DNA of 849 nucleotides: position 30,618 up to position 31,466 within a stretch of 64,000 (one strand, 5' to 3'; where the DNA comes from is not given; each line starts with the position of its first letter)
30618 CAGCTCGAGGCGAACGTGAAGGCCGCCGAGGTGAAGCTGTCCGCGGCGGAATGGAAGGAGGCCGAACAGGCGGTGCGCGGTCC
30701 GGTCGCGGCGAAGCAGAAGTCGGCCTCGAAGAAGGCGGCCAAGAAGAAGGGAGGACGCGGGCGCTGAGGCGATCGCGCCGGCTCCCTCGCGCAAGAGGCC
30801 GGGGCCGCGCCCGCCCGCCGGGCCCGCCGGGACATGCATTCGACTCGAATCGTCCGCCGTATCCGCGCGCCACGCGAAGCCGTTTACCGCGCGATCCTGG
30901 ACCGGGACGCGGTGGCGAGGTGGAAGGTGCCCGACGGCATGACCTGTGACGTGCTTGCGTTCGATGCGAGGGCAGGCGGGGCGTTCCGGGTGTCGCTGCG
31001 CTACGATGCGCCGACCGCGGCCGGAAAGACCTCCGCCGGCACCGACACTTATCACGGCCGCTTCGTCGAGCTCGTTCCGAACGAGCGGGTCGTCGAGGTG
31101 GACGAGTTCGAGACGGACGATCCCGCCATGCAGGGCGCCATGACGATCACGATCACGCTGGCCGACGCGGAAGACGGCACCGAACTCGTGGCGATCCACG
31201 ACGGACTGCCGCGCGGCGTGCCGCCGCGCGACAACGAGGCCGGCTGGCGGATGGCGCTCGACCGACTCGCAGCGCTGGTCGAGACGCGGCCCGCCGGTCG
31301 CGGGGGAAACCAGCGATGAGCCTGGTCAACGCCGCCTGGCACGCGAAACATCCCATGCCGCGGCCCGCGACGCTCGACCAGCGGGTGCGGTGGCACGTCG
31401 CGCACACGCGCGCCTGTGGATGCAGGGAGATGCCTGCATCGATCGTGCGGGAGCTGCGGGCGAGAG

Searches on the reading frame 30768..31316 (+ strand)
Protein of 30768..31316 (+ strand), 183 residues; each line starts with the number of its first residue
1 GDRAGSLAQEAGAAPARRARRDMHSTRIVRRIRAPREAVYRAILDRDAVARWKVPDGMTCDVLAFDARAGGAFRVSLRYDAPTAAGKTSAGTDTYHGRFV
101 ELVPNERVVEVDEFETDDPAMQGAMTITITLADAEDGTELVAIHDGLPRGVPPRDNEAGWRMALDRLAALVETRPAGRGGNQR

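Call 9: search_protein_families(library=pfam, proteins=[window:30768-31316:+], max_evalue=0.01)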
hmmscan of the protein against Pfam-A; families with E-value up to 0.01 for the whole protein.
window:30768-31316:+ (183 aa): 2 families
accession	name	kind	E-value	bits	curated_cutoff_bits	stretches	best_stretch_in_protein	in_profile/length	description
PF08327.17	AHSA1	-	2.1e-24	86.6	22.1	1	33-172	1-125/125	Activator of Hsp90 ATPase homolog 1-like protein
PF10604.15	Polyketide_cyc2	-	4.6e-05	24.2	27.4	1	23-170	1-140/142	Polyketide cyclase / dehydrase and lipid transport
